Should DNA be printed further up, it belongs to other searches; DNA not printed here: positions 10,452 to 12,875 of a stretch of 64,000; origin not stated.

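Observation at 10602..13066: Low-GC R-M island: Vsr plus an m5C methyltransferase fused in-frame to a ~350-aa endonuclease-like domain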

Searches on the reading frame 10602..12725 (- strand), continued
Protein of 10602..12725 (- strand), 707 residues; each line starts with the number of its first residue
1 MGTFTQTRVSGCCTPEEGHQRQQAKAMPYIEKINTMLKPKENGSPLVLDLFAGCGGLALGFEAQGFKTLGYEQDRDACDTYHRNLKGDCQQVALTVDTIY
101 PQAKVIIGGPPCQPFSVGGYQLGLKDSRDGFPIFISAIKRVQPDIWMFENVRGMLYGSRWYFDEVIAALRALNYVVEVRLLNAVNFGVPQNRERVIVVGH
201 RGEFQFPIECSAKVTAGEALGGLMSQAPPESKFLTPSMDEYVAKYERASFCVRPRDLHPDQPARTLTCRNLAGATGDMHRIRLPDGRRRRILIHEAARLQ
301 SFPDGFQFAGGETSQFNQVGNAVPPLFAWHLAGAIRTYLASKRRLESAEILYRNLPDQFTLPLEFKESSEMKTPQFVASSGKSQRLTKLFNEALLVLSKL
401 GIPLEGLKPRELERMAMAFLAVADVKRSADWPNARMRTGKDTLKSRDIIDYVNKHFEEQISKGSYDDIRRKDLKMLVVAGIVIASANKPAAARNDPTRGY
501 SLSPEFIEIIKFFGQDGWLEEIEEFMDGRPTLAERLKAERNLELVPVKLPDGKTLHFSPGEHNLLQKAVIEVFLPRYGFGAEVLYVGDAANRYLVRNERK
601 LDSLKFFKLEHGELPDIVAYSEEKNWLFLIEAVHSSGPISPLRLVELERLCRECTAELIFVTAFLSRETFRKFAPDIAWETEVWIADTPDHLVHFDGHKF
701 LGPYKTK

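Call 58: list_cluster_members(proteins=[P0123, P0167, P0203, P0147, P0170, P0178, P0179, P0212, P0139, P0161])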
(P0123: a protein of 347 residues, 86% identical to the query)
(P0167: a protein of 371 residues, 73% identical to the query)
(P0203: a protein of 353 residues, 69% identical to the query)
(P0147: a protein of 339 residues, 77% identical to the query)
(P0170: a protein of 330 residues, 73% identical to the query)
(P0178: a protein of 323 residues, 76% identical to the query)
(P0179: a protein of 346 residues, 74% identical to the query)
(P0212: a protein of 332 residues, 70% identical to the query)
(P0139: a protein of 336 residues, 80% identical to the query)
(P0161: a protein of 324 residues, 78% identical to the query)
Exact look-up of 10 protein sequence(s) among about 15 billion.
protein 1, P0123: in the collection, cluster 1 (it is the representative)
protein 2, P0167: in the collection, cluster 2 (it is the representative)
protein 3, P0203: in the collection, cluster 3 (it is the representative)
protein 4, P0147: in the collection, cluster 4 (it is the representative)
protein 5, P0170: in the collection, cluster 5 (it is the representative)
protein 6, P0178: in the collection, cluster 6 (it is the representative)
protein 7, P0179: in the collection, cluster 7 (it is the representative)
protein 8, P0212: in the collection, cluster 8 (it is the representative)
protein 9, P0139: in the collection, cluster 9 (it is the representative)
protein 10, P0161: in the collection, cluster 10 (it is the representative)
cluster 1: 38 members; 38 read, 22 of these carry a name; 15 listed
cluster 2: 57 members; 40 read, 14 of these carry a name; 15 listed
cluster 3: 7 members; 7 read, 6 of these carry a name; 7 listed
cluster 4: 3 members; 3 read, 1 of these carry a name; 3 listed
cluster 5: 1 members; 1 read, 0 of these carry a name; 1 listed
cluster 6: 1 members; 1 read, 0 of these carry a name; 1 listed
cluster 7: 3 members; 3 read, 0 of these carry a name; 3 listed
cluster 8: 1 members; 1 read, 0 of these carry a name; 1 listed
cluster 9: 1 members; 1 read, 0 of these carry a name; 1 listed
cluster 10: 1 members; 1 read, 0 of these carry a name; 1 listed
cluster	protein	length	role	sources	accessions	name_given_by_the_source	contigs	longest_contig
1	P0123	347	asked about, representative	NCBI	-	-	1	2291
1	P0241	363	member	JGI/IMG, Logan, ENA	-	DNA (cytosine-5)-methyltransferase 1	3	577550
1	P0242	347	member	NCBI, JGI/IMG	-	DNA (cytosine-5)-methyltransferase 1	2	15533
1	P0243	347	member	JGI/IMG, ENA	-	DNA (cytosine-5)-methyltransferase 1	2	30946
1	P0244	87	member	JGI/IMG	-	DNA (cytosine-5)-methyltransferase 1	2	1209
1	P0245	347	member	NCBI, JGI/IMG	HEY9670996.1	MAG TPA: DNA cytosine methyltransferase [Waterburya sp.] | DNA (cytosine-5)-methyltransferase 1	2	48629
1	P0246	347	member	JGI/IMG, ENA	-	DNA (cytosine-5)-methyltransferase 1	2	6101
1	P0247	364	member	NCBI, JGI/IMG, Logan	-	DNA (cytosine-5)-methyltransferase 1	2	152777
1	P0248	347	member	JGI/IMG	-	DNA (cytosine-5)-methyltransferase 1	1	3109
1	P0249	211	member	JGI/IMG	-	DNA (cytosine-5)-methyltransferase 1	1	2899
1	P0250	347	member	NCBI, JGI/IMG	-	DNA (cytosine-5)-methyltransferase 1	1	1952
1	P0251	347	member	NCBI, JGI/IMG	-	DNA (cytosine-5)-methyltransferase 1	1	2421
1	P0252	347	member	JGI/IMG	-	DNA (cytosine-5)-methyltransferase 1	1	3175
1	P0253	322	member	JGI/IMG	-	DNA (cytosine-5)-methyltransferase 1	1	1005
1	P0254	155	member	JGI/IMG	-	DNA (cytosine-5)-methyltransferase 1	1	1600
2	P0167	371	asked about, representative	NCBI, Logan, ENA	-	-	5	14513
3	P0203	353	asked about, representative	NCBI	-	-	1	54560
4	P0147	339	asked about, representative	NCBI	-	-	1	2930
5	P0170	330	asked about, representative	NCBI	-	-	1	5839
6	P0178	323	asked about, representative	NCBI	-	-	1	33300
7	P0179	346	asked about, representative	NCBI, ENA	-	-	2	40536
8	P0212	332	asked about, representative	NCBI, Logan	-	-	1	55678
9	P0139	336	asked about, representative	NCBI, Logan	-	-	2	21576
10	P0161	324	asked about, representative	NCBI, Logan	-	-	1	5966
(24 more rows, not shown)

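Call 62: predict_structure(alignment_id=A3)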
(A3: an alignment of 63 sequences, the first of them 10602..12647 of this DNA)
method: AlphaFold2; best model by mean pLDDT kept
length: 681 residues; sequences in the alignment: 63
mean_pLDDT: 83.1   pTM: 0.51
mean pLDDT of the five models: 83.1, 82.4, 81.5, 80.5, 79.9
residues with pLDDT >= 90: 274; 70-90: 293; 50-70: 80; < 50: 34
segments of 3 or more residues with pLDDT < 50: 90-94, 332-343, 669-681
pLDDT, mean of each block of 10 residues (from residue 1): 88 94 95 97 96 97 94 96 68 58 83 97 82 81 94 94 91 95 91 90 86 73 60 84 59 82 89 94 92 91 98 94 84 40 62 80 93 89 91 95 91 85 93 86 88 87 70 87 90 86 78 62 86 85 88 89 80 89 71 91 80 73 85 84 71 63 56 41 31
secondary structure, 60 per line:
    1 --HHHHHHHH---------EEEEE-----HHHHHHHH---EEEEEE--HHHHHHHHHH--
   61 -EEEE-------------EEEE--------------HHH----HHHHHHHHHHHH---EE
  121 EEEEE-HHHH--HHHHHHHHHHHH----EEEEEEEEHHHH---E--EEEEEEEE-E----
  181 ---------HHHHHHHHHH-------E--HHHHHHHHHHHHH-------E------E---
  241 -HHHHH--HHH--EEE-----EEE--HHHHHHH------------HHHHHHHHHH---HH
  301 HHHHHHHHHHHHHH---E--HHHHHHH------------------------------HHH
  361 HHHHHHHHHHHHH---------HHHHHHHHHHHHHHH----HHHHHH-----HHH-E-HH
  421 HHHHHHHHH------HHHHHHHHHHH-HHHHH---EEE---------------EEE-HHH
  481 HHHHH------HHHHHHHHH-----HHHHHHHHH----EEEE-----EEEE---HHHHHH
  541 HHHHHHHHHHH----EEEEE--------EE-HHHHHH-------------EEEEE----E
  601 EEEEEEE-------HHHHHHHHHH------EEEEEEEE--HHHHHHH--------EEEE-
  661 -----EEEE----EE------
elements in order (helices of 4 or more, strands of 3 or more residues): H3-10 E20-24 H30-37 E41-46 H49-58 E62-65 E79-82 H104-115 E119-125 H127-130 H133-144 E149-156 H157-160 E167-174 H190-199 H210-222 H242-246 E254-256 E262-264 H267-273 H286-295 H299-314 H321-327 H358-373 H383-397 H402-407 H419-429 H436-446 H448-452 E456-458 E474-476 H478-485 H492-500 H506-514 E519-522 E528-531 H535-551 E556-560 H572-577 E591-595 E600-607 H615-624 E631-638 H641-647 E656-659 E666-669

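Call 72: search_protein_families(library=padloc, proteins=[window:10602-12647:-], max_evalue=0.001)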
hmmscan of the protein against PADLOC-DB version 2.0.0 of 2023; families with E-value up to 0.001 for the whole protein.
window:10602-12647:- (681 aa): 63 families (the best 25 are shown)
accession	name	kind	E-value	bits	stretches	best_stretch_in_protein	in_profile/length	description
PDLC03420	REase_II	-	9.5e-81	269.3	1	363-679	8-316/317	Type II restriction enzyme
PDLC03378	MTase_II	-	5.8e-64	214.5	1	21-317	5-334/344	Type II methyltransferase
PDLC03359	MTase_II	-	5.2e-63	211.5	1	364-678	533-839/840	Type II methyltransferase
PDLC00026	DruM2|DruM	-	1.1e-61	207.2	1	20-318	6-323/336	DNA cytosine methylase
PDLC03234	MTase_II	-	5.7e-60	201.5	2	21-194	7-199/375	Type II methyltransferase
PDLC03272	MTase_II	-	8.5e-55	184.5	1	6-316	62-393/407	Type II methyltransferase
PDLC03307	MTase_II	-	2e-51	173.4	3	22-140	4-127/382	Type II methyltransferase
PDLC03326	MTase_II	-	3e-51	172.9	2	19-181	5-182/412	Type II methyltransferase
PDLC00033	DruM2|DruM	-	6.3e-50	168.5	2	21-185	24-201/368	DNA cytosine methylase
PDLC00027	DruM2|DruM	-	2.6e-42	143.5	2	15-191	8-192/361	DNA cytosine methylase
PDLC00030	DruM2|DruM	-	4.5e-42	142.5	2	19-178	6-188/380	DNA cytosine methylase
PDLC02649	DrmMII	-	8e-42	141.7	3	77-180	116-225/422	DrmMII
PDLC03237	MTase_II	-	2.9e-41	139.3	2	21-176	796-970/1036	Type II methyltransferase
PDLC00031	DruM2|DruM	-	3.6e-39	132.9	2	14-186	7-183/361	DNA cytosine methylase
PDLC00029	DruM2|DruM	-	4.6e-38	129.4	2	21-200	7-195/329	DNA cytosine methylase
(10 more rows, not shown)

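Call 80: find_related_loci(query=A1, collection=viral_contigs, flank=6000)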
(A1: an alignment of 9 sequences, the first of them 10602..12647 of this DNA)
Query A1 (681 aa) in viral_contigs; peptide patterns used: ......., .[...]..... (x = any residue, [..] = any of these).
245 stretches matched a pattern; 191 encode a relative of the query (tblastn E <= 1e-3); the best 80 are kept; 80 distinct loci.
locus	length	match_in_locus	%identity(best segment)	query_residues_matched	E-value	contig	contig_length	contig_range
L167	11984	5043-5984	63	3-316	2e-136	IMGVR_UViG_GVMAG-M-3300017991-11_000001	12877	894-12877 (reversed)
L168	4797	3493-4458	64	13-335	2e-132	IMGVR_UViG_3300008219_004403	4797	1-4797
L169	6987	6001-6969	59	3-324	3e-126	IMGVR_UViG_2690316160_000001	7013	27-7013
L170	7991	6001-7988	59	3-679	0e+0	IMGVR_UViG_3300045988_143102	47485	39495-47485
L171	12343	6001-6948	57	3-317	1e-119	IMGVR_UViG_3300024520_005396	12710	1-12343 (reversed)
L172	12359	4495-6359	58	3-677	4e-155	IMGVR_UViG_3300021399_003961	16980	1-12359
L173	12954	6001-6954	59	21-335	2e-118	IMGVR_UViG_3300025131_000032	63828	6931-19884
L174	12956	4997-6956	56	3-679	3e-110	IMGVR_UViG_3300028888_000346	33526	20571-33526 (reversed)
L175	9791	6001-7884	42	3-681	2e-178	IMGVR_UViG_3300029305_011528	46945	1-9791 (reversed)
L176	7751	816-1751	36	21-306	2e-39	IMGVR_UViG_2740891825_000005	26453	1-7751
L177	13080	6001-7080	31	22-302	3e-38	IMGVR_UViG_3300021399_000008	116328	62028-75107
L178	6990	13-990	34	22-313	1e-37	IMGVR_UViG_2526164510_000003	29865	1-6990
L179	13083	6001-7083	29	22-302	3e-37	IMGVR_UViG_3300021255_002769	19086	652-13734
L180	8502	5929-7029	30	22-298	5e-37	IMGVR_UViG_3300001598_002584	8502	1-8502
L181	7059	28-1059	34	21-337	3e-36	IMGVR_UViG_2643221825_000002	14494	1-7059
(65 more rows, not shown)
